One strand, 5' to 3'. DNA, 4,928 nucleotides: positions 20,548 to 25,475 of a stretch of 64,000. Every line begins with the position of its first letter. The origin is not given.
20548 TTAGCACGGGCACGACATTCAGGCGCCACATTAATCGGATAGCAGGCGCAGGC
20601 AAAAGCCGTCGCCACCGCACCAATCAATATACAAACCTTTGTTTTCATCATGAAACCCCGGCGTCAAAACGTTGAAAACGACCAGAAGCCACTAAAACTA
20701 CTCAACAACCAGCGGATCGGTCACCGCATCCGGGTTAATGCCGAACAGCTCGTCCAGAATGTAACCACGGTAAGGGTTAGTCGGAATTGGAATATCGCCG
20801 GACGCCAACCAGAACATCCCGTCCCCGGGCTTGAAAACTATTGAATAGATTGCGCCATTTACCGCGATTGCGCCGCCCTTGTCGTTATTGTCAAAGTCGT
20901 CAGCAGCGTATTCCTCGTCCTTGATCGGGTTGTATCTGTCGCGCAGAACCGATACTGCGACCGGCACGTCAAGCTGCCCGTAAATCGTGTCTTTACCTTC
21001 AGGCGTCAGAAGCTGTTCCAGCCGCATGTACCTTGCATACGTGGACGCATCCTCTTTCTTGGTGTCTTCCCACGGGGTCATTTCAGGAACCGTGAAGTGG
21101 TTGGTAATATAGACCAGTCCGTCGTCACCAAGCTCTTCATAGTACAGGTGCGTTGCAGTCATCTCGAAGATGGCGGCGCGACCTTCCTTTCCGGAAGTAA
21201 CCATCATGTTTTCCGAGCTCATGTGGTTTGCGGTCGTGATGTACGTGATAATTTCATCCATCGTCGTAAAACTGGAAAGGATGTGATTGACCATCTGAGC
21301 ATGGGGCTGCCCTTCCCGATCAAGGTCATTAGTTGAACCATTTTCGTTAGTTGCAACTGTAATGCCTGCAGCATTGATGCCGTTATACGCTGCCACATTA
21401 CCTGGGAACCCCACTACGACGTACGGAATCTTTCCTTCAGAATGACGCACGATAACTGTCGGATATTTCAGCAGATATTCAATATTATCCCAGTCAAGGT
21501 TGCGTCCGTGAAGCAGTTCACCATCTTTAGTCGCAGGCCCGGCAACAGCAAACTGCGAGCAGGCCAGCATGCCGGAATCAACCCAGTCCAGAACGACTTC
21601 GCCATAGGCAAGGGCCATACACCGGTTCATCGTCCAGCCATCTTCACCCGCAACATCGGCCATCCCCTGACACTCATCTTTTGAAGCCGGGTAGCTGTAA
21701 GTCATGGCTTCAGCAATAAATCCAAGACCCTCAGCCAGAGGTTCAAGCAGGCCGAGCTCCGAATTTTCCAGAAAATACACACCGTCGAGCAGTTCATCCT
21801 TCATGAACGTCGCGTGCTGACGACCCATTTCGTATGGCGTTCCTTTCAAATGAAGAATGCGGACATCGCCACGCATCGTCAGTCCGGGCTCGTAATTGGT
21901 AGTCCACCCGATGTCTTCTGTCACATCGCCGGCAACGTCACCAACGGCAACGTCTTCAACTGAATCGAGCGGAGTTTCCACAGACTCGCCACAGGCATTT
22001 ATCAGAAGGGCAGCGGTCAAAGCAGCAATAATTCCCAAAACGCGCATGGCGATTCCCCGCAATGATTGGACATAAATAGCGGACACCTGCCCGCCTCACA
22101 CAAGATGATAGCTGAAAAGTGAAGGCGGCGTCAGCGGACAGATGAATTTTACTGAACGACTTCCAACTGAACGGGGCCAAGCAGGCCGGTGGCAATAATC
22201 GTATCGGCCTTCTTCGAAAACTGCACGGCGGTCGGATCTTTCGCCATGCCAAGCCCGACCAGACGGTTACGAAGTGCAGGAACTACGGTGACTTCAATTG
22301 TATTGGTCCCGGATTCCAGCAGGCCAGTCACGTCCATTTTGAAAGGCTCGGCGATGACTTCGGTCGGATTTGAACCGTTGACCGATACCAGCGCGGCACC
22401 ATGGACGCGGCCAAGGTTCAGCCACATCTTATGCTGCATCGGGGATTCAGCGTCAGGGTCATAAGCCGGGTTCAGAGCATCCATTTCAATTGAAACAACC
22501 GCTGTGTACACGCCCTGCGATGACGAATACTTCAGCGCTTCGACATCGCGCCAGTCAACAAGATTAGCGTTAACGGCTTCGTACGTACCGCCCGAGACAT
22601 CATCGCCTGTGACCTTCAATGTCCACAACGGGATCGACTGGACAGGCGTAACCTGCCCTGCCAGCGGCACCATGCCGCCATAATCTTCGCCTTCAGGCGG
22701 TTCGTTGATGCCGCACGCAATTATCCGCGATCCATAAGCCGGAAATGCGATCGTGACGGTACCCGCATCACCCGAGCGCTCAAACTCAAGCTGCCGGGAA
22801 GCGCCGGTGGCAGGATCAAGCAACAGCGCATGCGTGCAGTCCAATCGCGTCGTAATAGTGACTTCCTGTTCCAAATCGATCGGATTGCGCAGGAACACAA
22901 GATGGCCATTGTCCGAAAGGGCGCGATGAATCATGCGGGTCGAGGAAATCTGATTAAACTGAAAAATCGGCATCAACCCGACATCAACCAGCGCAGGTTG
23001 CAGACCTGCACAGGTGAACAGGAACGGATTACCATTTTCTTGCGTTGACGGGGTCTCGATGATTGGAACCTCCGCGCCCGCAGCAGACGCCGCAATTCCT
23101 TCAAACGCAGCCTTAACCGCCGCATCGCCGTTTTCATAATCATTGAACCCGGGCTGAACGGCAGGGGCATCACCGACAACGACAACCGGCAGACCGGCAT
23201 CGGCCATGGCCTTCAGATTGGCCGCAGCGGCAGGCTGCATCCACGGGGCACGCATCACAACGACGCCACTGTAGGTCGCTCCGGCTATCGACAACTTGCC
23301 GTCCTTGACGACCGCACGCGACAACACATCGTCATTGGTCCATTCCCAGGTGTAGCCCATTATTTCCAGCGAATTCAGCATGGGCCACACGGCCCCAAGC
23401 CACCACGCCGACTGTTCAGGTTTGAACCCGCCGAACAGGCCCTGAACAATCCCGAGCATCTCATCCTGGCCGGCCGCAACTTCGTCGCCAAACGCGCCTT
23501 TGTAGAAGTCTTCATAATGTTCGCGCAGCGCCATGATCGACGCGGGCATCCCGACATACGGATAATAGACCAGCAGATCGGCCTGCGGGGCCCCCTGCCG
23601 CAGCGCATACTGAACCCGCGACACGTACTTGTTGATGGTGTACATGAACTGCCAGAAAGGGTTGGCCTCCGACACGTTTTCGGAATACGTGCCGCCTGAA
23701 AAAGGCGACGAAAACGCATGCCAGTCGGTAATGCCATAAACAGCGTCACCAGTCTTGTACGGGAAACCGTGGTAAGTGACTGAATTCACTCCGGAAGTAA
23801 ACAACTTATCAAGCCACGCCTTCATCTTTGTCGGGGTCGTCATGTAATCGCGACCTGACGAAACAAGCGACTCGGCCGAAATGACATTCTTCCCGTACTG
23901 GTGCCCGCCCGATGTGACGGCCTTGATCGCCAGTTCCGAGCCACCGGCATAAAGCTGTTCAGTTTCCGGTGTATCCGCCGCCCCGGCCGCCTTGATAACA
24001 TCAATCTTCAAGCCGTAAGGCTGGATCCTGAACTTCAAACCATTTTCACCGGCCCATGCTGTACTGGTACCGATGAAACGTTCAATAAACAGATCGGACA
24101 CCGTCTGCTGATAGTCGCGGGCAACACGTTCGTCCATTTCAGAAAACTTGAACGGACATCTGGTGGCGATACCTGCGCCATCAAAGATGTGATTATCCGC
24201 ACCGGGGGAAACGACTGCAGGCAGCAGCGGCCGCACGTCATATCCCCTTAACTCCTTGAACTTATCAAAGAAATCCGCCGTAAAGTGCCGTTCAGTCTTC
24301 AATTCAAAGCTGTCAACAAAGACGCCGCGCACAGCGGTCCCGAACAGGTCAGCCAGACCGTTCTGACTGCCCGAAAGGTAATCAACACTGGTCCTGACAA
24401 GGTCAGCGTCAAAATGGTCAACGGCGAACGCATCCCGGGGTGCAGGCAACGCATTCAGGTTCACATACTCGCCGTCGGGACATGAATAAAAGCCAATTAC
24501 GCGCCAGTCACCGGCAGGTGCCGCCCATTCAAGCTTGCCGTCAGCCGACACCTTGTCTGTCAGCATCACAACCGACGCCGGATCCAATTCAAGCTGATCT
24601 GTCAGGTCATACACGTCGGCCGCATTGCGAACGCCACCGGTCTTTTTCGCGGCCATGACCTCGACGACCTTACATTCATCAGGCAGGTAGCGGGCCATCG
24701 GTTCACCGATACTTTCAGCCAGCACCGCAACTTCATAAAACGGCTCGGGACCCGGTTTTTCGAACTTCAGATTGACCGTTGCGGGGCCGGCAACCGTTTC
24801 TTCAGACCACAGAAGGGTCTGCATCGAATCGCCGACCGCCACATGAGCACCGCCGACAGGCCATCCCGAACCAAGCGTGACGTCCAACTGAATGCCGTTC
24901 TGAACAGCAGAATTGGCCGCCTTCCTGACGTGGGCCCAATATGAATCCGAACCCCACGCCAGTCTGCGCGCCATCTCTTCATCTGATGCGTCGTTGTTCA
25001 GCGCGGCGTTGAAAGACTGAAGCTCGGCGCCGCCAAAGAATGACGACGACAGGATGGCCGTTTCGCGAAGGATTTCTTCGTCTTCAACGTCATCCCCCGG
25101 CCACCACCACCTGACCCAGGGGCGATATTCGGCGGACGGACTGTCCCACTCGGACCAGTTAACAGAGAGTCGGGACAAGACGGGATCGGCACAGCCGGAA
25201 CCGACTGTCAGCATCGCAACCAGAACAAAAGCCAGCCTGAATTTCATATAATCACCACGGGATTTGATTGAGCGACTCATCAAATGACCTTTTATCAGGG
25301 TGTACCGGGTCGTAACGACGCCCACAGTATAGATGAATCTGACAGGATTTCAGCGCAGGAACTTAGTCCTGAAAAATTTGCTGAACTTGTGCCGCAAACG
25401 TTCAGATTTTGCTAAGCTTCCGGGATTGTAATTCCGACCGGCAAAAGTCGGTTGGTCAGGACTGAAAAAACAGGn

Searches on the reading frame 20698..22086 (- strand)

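Call 37: search_protein_families(library=pfam, proteins=[window:20698-22086:-], max_evalue=0.00001)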
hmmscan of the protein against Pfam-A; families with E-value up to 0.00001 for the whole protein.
window:20698-22086:- (462 aa): 1 family
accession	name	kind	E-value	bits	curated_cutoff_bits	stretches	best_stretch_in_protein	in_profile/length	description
PF03417.21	AAT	-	1.2e-10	41.9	23.2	1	187-363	4-171/225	Acyl-coenzyme A:6-aminopenicillanic acid acyl-transferase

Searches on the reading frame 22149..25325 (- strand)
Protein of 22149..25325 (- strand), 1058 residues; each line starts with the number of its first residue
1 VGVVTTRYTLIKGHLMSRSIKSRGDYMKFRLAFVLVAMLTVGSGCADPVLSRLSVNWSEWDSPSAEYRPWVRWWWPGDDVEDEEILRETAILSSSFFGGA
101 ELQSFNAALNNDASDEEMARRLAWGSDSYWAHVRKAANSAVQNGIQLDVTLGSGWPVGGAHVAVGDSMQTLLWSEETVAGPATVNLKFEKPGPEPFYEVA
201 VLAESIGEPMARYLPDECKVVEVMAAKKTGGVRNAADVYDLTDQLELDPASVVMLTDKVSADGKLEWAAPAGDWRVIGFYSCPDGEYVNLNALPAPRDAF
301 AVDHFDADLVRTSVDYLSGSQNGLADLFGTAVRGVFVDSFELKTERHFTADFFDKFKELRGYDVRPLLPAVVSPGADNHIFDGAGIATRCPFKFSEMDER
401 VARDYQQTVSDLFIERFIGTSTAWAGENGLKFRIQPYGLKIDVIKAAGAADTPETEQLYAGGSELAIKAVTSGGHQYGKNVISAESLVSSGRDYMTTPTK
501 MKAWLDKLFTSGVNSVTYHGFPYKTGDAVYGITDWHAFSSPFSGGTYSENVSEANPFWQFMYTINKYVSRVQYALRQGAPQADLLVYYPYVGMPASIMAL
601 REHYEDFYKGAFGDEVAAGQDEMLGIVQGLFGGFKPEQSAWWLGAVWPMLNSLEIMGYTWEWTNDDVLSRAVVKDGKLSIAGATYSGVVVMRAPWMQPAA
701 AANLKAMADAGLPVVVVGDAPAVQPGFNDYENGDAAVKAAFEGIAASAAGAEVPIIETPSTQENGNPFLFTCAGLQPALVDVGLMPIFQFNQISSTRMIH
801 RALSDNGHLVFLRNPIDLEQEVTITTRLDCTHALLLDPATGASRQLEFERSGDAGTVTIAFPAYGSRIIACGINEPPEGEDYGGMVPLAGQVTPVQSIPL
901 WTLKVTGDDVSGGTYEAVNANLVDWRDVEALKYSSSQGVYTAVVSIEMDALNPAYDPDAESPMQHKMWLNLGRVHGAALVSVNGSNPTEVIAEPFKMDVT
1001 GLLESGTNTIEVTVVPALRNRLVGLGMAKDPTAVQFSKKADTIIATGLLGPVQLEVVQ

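Call 38: search_protein_families(library=pfam, proteins=[window:22149-25325:-], max_evalue=0.00001)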
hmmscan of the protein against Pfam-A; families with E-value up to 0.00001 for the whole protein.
window:22149-25325:- (1058 aa): 1 family
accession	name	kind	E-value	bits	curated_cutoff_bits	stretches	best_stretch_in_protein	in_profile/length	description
PF17132.9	Glyco_hydro_106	-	1.2e-57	196.4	29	3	243-588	211-542/743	alpha-L-rhamnosidase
